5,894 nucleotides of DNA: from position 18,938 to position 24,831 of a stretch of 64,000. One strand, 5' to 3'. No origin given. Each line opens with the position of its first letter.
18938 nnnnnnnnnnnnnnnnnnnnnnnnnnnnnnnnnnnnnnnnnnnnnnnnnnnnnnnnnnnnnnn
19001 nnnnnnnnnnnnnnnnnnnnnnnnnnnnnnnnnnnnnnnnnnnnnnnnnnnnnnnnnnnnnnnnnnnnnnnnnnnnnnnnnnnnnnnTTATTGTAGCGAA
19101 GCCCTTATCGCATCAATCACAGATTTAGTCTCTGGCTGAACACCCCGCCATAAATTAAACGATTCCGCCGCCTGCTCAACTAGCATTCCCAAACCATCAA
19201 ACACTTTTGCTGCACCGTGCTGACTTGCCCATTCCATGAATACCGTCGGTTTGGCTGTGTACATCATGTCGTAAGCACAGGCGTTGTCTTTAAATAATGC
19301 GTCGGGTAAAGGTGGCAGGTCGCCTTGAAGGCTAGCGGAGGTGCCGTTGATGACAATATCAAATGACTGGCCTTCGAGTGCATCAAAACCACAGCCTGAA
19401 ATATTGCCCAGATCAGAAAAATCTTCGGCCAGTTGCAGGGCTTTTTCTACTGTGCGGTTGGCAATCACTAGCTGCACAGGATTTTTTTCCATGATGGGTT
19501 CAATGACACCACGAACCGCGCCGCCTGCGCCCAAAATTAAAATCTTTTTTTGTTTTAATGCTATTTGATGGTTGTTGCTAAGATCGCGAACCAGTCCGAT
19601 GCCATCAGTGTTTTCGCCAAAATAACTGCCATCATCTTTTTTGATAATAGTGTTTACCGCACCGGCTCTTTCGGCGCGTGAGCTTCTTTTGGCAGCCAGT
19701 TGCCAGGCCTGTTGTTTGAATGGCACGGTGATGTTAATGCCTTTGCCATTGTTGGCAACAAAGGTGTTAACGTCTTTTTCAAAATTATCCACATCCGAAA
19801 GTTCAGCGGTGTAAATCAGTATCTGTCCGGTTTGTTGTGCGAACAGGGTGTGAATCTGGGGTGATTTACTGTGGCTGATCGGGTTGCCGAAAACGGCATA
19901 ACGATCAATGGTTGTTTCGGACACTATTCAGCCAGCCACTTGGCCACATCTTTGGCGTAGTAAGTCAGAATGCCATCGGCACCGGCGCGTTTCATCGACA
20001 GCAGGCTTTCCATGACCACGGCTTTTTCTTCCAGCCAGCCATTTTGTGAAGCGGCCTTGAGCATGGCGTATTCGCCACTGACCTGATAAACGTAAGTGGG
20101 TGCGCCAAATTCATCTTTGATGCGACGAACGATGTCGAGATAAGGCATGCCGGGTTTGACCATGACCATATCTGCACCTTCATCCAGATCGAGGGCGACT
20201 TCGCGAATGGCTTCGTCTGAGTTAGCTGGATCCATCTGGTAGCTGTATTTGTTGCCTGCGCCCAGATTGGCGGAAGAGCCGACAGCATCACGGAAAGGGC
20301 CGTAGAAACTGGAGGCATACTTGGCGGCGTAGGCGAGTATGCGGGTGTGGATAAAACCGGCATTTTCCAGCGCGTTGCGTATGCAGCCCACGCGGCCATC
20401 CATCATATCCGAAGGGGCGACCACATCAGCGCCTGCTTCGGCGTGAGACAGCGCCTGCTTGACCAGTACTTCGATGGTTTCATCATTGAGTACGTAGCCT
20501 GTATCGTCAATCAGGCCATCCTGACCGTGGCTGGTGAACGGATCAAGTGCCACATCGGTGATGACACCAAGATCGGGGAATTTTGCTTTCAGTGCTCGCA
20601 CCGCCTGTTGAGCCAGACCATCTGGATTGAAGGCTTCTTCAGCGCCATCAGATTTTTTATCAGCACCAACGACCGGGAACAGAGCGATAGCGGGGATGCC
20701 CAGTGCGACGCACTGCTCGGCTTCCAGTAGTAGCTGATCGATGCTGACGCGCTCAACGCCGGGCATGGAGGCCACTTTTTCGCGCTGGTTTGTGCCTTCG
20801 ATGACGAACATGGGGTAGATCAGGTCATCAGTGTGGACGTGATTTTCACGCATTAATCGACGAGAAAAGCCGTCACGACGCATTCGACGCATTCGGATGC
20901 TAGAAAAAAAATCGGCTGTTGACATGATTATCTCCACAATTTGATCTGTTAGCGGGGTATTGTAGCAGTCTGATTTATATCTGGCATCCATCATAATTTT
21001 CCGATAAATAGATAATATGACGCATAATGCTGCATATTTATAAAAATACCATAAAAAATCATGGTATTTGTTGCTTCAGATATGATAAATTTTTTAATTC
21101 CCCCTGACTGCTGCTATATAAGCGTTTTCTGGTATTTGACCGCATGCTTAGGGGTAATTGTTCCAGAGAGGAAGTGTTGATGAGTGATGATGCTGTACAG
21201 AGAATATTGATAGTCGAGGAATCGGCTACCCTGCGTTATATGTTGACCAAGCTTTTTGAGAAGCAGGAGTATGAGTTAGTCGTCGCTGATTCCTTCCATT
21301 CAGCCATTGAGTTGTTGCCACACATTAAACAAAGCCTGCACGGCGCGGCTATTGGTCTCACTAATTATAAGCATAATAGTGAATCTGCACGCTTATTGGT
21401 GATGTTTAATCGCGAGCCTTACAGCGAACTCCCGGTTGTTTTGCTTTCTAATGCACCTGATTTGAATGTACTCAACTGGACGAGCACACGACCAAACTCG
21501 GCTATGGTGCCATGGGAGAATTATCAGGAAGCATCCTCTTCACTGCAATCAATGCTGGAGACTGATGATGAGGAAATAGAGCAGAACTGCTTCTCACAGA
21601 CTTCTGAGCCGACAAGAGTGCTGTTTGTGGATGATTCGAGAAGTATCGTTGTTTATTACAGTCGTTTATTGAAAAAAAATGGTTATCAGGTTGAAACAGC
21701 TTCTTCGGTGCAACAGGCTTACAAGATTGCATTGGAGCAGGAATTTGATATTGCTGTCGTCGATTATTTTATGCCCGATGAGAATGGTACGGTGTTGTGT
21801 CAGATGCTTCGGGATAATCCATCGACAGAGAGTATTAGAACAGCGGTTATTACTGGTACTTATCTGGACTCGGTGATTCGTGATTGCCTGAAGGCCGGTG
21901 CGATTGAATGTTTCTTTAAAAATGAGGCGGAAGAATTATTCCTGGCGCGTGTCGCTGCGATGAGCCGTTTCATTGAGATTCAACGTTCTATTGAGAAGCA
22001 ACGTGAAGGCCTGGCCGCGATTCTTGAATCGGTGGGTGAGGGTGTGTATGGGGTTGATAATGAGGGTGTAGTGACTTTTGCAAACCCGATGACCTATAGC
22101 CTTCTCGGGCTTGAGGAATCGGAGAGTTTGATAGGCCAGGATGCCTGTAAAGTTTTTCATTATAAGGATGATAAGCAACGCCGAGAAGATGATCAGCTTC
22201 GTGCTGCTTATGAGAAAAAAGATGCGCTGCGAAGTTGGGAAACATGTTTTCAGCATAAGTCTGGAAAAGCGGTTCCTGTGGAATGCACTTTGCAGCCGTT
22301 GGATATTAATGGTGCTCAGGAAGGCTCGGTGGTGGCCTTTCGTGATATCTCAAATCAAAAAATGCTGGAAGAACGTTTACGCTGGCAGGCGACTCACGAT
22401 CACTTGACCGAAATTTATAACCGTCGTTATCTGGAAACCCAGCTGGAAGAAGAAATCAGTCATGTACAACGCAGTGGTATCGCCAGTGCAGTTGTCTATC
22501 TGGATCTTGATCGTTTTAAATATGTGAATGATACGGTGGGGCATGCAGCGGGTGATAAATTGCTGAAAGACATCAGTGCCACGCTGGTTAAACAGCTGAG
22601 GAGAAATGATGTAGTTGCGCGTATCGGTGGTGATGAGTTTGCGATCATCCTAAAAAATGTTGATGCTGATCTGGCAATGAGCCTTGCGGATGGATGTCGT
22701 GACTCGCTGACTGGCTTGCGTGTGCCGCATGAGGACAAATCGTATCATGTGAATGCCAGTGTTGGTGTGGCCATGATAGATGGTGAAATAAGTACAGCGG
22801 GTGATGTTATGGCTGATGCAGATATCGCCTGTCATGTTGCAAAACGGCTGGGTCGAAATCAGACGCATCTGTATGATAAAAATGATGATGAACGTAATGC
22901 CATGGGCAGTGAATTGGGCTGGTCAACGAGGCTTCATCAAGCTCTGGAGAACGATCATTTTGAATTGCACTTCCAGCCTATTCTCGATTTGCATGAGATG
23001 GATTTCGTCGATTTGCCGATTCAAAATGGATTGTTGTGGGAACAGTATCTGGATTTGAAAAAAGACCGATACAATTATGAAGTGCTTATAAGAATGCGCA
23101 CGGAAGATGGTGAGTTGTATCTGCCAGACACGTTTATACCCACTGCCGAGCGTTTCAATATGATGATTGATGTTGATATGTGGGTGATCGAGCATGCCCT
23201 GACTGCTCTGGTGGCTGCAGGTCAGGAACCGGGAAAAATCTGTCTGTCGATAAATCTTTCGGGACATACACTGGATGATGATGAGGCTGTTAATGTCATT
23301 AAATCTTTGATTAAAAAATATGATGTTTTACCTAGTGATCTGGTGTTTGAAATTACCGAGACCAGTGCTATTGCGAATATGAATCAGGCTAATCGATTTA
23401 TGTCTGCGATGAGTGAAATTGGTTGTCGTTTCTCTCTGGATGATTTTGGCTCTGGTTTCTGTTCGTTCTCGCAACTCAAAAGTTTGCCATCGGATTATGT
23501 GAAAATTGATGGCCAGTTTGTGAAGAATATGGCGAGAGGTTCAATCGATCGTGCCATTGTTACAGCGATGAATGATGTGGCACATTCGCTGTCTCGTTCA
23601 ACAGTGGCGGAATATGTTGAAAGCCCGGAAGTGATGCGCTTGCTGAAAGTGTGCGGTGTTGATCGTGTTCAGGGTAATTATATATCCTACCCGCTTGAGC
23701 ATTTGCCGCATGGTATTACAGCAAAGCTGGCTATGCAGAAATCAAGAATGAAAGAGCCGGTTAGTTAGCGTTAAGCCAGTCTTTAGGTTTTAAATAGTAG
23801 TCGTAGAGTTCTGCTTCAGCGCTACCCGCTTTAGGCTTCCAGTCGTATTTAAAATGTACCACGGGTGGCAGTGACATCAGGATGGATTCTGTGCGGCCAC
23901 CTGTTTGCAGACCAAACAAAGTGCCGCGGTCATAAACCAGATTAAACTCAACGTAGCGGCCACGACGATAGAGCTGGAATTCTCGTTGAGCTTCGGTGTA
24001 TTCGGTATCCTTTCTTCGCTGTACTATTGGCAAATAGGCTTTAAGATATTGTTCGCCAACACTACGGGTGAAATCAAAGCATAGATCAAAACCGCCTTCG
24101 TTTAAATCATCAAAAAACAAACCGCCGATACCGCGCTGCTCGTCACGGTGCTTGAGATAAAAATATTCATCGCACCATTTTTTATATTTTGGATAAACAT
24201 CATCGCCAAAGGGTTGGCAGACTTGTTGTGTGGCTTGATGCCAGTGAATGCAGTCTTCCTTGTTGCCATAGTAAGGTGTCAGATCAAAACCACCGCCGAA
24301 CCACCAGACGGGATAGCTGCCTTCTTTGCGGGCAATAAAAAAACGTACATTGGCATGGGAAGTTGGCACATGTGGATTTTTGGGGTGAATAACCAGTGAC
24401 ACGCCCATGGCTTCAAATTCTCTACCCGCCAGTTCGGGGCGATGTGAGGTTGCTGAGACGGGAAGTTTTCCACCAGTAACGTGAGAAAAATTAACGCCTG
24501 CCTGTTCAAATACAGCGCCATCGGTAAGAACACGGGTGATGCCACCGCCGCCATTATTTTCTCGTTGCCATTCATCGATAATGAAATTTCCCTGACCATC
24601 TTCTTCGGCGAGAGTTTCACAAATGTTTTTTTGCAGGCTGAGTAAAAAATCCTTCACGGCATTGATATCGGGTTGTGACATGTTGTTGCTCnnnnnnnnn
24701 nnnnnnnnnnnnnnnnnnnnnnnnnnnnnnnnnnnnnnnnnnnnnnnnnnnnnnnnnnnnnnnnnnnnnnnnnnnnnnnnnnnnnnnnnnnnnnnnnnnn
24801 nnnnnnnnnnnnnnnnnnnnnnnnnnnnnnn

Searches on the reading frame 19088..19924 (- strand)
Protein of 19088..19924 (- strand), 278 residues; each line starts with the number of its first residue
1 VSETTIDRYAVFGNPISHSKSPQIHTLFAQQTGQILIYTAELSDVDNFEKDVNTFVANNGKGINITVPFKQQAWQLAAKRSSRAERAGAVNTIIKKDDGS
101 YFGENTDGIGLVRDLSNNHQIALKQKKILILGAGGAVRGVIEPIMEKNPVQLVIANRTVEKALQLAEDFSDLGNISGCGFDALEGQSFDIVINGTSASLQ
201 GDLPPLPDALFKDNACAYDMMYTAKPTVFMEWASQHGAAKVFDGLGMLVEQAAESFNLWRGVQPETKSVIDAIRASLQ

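Call 85: search_protein_families(library=ncbifam, proteins=[window:19088-19924:-], max_evalue=1e-10)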
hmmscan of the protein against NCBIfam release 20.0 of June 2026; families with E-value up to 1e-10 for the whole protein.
window:19088-19924:- (278 aa): 17 families
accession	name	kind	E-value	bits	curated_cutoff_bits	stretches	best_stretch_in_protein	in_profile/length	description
NF001310.0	PRK00258.1-2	equivalog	3e-116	387.4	221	1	6-277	2-276/279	shikimate dehydrogenase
TIGR00507.1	aroE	equivalog_domain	2e-81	273.1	200.2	1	9-277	3-269/270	shikimate dehydrogenase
NF001312.0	PRK00258.1-4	equivalog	2.2e-53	181.4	295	1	2-268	5-272/285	shikimate dehydrogenase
NF001316.0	PRK00258.2-5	equivalog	1.5e-48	165.4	247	1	8-275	3-259/263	shikimate dehydrogenase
NF001319.0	PRK00258.3-3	equivalog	1.9e-44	151.8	252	1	9-276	9-273/279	shikimate dehydrogenase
NF001314.0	PRK00258.2-2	equivalog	5e-44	150.5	248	1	10-265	11-275/290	shikimate dehydrogenase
NF001315.0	PRK00258.2-4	equivalog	1.6e-39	135.8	413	1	10-274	11-280/284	shikimate dehydrogenase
NF001311.0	PRK00258.1-3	equivalog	2.7e-35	121.9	235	1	5-270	4-265/279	shikimate dehydrogenase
NF001322.0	PRK00258.3-6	equivalog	1.1e-34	120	285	1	11-266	10-256/272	shikimate dehydrogenase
TIGR01809.1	Shik-DH-AROM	equivalog_domain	9.7e-32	110.2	196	1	8-273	7-282/282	shikimate dehydrogenase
NF001313.0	PRK00258.2-1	equivalog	5.4e-31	108.2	431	1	12-138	15-139/290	shikimate dehydrogenase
NF009200.0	PRK12548.1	subfamily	2e-30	106.2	432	1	9-265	12-279/289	shikimate dehydrogenase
NF009201.0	PRK12549.1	subfamily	5.4e-30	104.5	235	1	9-274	10-281/286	shikimate dehydrogenase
NF006802.0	PRK09310.1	equivalog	2e-22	79.6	598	1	9-260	218-454/477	bifunctional 3-dehydroquinate dehydratase/shikimate dehydrogenase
NF009390.0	PRK12749.1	equivalog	5.3e-22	78.5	349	1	12-262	13-273/288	quinate/shikimate dehydrogenase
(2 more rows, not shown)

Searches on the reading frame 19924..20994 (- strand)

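Call 85: search_protein_families(library=ncbifam, proteins=[window:19924-20994:-], max_evalue=1e-10)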
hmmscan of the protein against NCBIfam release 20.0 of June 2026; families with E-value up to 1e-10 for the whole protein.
window:19924-20994:- (356 aa): 2 families
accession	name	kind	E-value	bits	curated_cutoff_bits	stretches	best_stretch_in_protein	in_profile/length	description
NF006762.1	PRK09283.1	equivalog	1.4e-156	520.8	297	1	31-355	4-325/327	porphobilinogen synthase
NF009923.0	PRK13384.1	equivalog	1.6e-105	353.1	507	1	30-355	6-325/327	porphobilinogen synthase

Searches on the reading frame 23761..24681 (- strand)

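Call 85: search_protein_families(library=ncbifam, proteins=[window:23761-24681:-], max_evalue=1e-10)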
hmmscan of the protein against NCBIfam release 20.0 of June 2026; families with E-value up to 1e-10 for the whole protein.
window:23761-24681:- (306 aa): 1 family
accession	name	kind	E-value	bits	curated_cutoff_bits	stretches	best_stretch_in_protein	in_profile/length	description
NF003727.1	PRK05330.1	equivalog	7.5e-140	465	297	1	7-302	2-294/294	oxygen-dependent coproporphyrinogen oxidase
